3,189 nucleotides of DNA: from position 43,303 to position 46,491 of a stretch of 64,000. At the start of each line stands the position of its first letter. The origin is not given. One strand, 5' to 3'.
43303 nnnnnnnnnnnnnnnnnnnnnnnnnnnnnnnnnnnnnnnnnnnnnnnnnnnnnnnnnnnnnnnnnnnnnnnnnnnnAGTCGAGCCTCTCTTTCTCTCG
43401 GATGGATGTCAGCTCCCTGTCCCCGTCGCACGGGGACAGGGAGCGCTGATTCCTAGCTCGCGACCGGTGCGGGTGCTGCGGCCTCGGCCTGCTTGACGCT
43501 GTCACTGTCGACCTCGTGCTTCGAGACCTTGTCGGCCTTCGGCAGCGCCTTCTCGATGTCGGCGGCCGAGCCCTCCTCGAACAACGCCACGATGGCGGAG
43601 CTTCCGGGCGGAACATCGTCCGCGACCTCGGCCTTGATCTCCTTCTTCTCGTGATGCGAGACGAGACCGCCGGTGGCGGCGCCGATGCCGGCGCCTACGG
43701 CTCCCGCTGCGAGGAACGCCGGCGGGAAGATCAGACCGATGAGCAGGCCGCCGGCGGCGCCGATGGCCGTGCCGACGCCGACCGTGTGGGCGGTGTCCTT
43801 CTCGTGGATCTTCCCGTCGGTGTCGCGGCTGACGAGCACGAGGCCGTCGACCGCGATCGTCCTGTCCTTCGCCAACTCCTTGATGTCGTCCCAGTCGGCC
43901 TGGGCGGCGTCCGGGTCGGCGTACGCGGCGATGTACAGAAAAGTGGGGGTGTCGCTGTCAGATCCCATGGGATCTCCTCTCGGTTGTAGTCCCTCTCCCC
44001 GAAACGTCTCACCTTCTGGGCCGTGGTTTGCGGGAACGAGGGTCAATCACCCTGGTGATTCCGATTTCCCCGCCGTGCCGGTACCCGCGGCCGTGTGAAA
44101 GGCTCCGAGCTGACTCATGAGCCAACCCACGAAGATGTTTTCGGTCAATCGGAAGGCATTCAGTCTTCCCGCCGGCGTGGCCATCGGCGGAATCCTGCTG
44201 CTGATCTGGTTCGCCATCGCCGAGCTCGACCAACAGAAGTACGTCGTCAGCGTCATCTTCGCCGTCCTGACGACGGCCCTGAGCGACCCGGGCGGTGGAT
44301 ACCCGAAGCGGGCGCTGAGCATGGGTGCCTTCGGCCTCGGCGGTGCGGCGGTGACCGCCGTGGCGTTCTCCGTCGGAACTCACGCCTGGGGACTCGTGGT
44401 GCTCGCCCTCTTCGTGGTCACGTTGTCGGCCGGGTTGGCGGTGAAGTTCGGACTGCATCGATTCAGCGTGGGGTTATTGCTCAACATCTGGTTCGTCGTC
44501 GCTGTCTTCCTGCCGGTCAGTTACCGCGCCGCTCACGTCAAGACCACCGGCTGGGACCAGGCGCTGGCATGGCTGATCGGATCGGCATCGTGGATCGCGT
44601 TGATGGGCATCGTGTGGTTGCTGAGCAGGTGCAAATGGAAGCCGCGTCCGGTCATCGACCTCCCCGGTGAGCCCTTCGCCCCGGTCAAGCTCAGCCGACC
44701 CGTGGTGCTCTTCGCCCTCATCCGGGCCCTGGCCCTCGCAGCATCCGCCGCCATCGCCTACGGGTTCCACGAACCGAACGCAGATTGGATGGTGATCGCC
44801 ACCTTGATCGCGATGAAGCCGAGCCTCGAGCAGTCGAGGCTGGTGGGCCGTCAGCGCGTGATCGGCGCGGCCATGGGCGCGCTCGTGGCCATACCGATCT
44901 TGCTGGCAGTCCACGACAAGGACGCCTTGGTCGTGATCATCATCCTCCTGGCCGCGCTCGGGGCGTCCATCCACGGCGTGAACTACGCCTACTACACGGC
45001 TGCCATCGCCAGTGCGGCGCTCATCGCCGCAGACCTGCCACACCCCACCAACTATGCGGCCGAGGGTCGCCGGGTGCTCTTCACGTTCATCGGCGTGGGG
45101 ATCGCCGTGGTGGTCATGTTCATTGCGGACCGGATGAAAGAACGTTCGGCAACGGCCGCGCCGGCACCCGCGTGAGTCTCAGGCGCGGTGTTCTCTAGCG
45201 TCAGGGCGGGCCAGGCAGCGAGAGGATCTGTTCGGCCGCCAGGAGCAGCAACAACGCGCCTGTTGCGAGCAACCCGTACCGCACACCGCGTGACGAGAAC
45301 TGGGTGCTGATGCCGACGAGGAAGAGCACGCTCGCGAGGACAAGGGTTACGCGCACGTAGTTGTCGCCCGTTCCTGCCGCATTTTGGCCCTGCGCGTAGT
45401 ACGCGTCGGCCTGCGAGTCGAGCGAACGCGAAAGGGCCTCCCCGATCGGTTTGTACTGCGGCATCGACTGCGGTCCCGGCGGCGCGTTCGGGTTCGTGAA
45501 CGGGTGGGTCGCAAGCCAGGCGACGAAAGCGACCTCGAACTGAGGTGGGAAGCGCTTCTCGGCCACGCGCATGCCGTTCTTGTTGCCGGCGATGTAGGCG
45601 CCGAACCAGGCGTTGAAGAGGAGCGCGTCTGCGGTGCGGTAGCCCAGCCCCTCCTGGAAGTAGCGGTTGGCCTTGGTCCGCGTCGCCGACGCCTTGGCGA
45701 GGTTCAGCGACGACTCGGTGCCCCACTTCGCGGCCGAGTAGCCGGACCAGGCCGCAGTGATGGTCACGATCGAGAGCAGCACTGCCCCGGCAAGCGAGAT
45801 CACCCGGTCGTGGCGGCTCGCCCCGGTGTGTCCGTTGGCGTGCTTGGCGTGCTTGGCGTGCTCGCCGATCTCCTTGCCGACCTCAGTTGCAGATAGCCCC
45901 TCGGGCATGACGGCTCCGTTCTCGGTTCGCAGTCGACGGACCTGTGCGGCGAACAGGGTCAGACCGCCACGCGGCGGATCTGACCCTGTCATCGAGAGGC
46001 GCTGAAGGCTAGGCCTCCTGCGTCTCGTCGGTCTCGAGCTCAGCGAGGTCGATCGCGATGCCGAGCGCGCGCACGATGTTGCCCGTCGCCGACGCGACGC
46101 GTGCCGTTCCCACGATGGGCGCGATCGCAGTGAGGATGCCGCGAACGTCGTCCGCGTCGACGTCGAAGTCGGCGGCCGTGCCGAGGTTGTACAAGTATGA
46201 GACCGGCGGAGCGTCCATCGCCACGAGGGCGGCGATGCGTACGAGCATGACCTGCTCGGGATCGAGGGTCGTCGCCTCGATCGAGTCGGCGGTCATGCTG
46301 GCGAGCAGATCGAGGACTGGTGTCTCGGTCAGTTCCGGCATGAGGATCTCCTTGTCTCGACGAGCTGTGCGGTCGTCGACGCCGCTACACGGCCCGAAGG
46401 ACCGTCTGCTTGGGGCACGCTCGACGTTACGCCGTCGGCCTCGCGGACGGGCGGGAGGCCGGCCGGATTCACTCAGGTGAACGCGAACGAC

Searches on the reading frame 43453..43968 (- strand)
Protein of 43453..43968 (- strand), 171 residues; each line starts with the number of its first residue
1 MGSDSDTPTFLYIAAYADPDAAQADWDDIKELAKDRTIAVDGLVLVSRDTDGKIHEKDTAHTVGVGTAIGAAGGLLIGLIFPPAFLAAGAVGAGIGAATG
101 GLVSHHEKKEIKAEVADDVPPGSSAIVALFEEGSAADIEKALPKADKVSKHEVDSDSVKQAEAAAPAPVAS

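Call 14: search_protein_families(library=pfam, proteins=[window:43453-43968:-], max_evalue=0.01)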
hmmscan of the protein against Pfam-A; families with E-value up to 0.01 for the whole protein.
window:43453-43968:- (171 aa): 3 families
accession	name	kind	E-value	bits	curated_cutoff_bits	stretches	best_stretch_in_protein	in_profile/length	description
PF06897.17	DUF1269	-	4e-11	43.6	26.9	1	69-158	3-92/100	Protein of unknown function (DUF1269)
PF13488.11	Gly-zipper_Omp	-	3.1e-05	24.2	25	1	65-109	1-44/46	Glycine zipper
PF13441.11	Gly-zipper_YMGG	-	0.00039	20.5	28.9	1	59-103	3-38/45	YMGG-like Gly-zipper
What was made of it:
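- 43453..43968 (-): DUF1269 / glycine-zipper membrane protein gene, the target of the class A promoter. Pfam DUF1269 at 4e-11 (call 14).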

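Call 15: search_protein_families(library=ncbifam, proteins=[window:43453-43968:-], max_evalue=0.01)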
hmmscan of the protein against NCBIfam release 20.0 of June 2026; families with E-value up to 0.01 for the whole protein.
window:43453-43968:- (171 aa): 2 families
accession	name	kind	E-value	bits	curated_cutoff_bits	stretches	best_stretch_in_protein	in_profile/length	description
NF053611.1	YiaD_Gzip_OmpA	equivalog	0.001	18.8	175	1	54-109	20-73/206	YiaD family glycine zipper/OmpA-like lipoprotein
TIGR03789.1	pdsO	hypoth_equivalog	0.0044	16.7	152.2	1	65-110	41-80/243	sortase-associated OmpA-like protein PdsO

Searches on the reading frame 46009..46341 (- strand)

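Call 64: search_protein_families(library=pfam, proteins=[window:46009-46341:-], max_evalue=0.1)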
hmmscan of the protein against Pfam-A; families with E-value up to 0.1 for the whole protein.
window:46009-46341:- (110 aa): 1 family
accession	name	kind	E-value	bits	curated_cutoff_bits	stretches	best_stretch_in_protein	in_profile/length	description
PF02627.25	CMD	-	0.0023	18.3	23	1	11-85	5-78/84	Carboxymuconolactone decarboxylase family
